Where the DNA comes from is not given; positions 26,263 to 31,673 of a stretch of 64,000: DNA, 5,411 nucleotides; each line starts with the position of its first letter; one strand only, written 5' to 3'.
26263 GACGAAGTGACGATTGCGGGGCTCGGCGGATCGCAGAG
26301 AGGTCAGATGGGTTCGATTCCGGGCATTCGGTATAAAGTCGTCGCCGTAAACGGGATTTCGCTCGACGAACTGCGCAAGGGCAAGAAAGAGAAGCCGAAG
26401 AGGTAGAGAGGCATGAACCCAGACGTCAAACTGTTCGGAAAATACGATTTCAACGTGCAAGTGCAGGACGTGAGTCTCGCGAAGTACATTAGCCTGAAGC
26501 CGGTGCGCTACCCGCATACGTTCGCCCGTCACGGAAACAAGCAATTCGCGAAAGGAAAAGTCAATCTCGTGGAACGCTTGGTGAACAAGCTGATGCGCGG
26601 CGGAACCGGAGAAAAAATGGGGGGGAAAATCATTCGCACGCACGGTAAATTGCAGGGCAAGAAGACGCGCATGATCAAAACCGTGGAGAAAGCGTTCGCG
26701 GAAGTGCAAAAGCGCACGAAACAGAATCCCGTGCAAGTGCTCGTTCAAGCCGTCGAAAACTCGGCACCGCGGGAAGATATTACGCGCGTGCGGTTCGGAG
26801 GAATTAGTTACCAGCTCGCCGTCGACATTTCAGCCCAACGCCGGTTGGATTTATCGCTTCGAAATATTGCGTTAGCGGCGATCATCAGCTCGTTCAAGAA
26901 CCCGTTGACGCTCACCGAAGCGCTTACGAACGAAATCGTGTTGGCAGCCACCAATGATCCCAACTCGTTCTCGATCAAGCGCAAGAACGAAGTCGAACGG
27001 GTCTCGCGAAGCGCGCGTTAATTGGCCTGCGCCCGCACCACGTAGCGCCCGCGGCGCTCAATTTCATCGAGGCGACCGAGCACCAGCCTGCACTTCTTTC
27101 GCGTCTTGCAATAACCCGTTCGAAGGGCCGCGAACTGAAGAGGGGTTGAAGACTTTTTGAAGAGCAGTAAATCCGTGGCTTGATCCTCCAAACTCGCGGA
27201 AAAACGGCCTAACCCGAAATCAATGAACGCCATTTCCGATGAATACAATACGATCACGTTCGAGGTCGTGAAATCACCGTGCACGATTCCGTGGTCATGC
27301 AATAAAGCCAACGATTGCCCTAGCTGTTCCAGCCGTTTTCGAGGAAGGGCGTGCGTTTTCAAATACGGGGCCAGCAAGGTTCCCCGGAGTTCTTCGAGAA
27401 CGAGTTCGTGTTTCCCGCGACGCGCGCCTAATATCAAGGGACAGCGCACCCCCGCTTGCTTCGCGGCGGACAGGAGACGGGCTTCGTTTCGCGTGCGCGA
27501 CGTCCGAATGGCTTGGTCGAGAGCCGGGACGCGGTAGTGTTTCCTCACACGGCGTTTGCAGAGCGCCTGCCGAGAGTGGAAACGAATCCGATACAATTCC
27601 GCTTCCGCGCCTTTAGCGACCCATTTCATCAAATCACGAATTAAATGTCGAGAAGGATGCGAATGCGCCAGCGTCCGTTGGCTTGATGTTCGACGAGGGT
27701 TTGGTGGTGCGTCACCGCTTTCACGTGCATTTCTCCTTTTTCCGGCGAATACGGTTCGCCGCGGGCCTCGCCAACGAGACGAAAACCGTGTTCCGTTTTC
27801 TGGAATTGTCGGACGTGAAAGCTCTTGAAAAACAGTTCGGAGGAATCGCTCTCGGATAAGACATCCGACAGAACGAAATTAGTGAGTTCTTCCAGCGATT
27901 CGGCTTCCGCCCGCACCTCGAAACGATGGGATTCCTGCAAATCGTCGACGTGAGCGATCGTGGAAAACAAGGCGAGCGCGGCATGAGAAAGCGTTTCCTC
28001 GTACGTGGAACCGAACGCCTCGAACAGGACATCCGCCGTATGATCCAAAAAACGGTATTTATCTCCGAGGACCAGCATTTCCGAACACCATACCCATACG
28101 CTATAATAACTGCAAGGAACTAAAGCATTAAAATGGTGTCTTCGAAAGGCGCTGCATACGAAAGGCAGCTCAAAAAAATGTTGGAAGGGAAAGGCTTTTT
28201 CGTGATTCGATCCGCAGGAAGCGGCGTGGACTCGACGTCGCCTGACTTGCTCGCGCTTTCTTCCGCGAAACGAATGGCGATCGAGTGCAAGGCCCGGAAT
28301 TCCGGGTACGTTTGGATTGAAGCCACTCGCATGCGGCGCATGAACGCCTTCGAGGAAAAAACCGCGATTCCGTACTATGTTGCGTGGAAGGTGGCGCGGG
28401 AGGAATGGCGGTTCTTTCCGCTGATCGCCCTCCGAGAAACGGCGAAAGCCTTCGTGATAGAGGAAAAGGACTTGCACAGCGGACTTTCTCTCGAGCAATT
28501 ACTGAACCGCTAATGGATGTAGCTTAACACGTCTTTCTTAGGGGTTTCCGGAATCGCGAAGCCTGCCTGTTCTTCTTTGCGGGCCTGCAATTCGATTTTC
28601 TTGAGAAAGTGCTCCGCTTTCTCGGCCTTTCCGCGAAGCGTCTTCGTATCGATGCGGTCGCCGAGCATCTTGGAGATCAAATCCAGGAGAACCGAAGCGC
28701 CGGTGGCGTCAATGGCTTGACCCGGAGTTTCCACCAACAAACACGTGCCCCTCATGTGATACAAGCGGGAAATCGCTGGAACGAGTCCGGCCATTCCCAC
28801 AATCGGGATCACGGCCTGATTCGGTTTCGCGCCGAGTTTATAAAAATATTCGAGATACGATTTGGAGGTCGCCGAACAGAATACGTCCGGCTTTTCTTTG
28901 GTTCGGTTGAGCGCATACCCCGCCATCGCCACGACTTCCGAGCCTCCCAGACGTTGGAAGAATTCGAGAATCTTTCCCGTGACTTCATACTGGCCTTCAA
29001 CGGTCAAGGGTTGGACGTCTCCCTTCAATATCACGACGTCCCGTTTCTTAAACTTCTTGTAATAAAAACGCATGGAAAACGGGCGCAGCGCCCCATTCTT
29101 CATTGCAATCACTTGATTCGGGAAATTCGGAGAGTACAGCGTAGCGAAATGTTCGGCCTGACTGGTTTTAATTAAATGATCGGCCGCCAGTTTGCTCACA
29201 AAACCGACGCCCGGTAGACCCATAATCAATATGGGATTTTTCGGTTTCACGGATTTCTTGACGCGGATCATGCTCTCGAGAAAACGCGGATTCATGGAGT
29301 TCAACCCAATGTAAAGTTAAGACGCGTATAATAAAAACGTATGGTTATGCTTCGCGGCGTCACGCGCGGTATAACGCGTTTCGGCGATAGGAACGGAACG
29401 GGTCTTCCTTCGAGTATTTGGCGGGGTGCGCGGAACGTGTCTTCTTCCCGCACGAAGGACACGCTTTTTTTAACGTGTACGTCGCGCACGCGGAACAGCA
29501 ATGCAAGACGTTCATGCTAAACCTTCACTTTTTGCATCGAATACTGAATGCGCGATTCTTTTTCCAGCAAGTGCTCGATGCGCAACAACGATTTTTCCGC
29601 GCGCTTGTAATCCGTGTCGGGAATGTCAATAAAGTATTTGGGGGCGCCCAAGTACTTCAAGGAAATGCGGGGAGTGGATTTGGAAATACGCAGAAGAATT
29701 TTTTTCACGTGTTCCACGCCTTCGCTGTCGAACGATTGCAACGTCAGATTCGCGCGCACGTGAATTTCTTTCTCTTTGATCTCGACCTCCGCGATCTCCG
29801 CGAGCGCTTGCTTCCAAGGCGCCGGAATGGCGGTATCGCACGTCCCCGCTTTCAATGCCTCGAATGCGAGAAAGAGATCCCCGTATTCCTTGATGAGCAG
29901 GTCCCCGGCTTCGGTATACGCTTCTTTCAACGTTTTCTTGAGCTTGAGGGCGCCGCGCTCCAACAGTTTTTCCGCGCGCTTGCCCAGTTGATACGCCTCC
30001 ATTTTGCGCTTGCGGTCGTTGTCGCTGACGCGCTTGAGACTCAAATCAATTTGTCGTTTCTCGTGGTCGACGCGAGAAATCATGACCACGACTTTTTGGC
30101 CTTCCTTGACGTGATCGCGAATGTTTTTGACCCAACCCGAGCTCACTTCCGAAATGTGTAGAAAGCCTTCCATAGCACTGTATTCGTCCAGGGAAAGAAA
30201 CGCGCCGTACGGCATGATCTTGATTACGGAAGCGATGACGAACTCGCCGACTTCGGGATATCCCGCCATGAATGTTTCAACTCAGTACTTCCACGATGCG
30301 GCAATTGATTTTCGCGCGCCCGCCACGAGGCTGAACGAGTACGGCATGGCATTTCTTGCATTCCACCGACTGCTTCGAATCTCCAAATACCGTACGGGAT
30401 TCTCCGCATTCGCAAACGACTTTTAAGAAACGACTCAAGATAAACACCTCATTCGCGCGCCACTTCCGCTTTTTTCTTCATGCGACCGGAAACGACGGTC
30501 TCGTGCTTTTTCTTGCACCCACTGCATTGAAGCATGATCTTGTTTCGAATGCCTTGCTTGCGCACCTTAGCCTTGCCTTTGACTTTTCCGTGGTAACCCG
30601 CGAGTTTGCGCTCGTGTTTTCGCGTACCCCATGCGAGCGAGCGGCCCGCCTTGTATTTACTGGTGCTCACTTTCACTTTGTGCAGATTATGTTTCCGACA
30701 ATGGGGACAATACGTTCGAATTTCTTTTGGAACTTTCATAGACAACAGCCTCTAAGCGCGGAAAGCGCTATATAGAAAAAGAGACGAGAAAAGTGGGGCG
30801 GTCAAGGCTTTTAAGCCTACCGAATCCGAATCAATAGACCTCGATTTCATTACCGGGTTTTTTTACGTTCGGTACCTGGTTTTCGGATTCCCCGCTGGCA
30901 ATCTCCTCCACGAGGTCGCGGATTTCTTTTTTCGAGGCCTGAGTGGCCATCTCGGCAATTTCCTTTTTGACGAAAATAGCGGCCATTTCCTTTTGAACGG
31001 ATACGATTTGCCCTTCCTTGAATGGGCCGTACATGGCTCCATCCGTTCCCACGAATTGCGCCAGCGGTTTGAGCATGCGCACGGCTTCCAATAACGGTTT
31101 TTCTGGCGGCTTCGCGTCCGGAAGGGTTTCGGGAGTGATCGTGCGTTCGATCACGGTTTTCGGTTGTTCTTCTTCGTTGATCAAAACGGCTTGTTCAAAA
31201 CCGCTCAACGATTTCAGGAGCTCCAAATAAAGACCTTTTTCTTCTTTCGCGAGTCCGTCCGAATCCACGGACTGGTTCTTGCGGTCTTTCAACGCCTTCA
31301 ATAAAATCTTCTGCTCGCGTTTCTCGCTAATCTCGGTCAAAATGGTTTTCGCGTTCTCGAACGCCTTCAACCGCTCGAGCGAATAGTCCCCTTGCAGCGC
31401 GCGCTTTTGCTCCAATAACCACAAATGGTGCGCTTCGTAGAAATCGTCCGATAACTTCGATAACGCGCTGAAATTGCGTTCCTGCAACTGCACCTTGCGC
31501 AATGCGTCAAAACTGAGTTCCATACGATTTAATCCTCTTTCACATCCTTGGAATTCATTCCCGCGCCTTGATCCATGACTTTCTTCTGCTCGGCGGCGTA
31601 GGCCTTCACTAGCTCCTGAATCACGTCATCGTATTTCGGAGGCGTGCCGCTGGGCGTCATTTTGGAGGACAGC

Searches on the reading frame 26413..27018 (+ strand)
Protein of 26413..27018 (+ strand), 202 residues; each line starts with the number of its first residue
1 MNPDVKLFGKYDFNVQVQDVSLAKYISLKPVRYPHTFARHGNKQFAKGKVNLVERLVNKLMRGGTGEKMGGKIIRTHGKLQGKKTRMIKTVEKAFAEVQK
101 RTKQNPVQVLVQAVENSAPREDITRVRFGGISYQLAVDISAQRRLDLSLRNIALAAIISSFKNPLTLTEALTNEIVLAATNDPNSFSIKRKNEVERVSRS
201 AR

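Call 48: search_protein_families(library=pfam, proteins=[window:26413-27018:+], max_evalue=0.001)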
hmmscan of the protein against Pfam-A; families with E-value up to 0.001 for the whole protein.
window:26413-27018:+ (202 aa): 1 family
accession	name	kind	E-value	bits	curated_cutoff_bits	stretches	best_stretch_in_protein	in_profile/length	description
PF00177.27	Ribosomal_S7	-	2.2e-37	128.3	24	1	24-202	3-148/148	Ribosomal protein S7p/S5e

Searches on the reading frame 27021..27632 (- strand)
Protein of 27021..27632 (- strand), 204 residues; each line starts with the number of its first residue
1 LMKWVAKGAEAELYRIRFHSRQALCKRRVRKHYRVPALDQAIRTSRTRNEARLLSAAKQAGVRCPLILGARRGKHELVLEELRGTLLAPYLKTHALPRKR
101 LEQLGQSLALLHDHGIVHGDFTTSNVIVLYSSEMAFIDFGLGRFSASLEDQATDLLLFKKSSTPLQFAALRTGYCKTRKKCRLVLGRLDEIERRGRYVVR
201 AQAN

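Call 48: search_protein_families(library=pfam, proteins=[window:27021-27632:-], max_evalue=0.001)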
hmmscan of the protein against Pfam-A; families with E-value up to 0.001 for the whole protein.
window:27021-27632:- (204 aa): 6 families
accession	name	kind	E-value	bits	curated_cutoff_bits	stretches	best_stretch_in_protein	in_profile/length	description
PF01636.29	APH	-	1.4e-10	41.8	23.2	1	114-182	168-237/239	Phosphotransferase enzyme family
PF01163.29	RIO1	-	1.2e-08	35.2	22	1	20-140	27-149/187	RIO domain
PF06293.20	Kdo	-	4.4e-07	30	21.3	1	30-162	46-190/207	Lipopolysaccharide kinase (Kdo/WaaP) family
PF00069.31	Pkinase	-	1.4e-06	28.3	31.7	1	46-147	44-150/263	Protein kinase domain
PF03109.22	ABC1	-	2.4e-05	24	22.9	1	57-143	125-215/244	ABC1 atypical kinase-like domain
PF07714.23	PK_Tyr_Ser-Thr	-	0.00031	20.6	23.1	1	47-146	48-153/258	Protein tyrosine and serine/threonine kinase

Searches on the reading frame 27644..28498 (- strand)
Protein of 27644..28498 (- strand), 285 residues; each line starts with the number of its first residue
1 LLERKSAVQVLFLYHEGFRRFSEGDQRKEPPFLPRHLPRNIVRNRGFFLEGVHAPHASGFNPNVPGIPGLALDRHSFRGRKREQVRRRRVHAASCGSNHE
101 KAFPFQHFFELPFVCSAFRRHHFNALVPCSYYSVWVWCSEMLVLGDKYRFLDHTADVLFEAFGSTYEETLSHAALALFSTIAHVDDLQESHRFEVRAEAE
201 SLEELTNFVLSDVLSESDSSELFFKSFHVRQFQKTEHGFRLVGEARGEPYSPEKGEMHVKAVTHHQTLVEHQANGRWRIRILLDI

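Call 48: search_protein_families(library=pfam, proteins=[window:27644-28498:-], max_evalue=0.001)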
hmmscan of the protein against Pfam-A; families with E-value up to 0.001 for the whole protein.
window:27644-28498:- (285 aa): 1 family
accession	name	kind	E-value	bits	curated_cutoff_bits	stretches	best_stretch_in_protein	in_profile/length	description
PF01951.21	Archease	-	2.4e-30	106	25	1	148-285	1-136/136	Archease protein family (MTH1598/TM1083)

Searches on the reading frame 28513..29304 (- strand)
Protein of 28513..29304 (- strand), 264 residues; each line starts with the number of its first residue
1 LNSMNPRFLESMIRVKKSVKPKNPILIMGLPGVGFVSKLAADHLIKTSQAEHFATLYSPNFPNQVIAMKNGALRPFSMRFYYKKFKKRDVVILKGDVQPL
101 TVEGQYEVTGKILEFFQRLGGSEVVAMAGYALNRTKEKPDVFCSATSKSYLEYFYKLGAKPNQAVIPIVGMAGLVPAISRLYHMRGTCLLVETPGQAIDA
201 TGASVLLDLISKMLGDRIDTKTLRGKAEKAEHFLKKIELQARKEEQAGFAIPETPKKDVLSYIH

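Call 48: search_protein_families(library=pfam, proteins=[window:28513-29304:-], max_evalue=0.001)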
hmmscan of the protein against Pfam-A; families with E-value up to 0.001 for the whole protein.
window:28513-29304:- (264 aa): 1 family
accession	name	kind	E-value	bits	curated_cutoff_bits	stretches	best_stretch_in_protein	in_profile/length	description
PF09754.15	PAC2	-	1.9e-35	123.1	25.8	1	26-237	1-214/215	PAC2 family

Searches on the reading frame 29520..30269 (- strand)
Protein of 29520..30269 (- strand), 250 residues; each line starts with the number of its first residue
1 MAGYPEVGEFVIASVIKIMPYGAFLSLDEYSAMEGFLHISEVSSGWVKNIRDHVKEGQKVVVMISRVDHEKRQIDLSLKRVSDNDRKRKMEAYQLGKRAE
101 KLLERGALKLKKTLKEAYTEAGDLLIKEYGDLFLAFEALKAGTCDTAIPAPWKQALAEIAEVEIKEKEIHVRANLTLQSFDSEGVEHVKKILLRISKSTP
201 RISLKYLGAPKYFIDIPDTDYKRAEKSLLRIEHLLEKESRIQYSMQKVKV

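Call 48: search_protein_families(library=pfam, proteins=[window:29520-30269:-], max_evalue=0.001)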
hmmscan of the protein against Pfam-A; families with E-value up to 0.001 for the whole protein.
window:29520-30269:- (250 aa): 3 families
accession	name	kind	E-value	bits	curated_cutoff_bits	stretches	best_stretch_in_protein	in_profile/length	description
PF07541.17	EIF_2_alpha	-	2.6e-19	69.8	22.8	1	117-221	1-114/114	Eukaryotic translation initiation factor 2 alpha subunit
PF00575.29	S1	-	5.2e-14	52.8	22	1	4-79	1-74/74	S1 RNA binding domain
PF23459.1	S1_RRP5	-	8.6e-05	23.5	27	1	8-78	4-72/72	RRP5 S1 domain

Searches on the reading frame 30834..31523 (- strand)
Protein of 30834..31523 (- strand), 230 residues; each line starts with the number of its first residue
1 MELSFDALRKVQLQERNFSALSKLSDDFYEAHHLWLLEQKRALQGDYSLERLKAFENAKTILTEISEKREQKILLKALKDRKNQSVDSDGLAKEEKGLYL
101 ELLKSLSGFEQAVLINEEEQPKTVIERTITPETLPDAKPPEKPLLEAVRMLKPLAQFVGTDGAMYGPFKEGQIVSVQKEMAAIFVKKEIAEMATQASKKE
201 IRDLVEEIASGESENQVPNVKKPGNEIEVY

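Call 48: search_protein_families(library=pfam, proteins=[window:30834-31523:-], max_evalue=0.001)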
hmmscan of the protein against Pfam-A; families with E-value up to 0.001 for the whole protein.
window:30834-31523:- (230 aa): 2 families
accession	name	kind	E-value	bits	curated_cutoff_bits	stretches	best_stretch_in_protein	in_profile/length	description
PF22090.1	Gins51_C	-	7e-11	42.2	27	1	146-191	1-46/48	Gins51, C-terminal domain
PF05916.17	Sld5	-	5.7e-05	23.7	22.3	1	21-110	19-98/102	GINS complex protein helical bundle domain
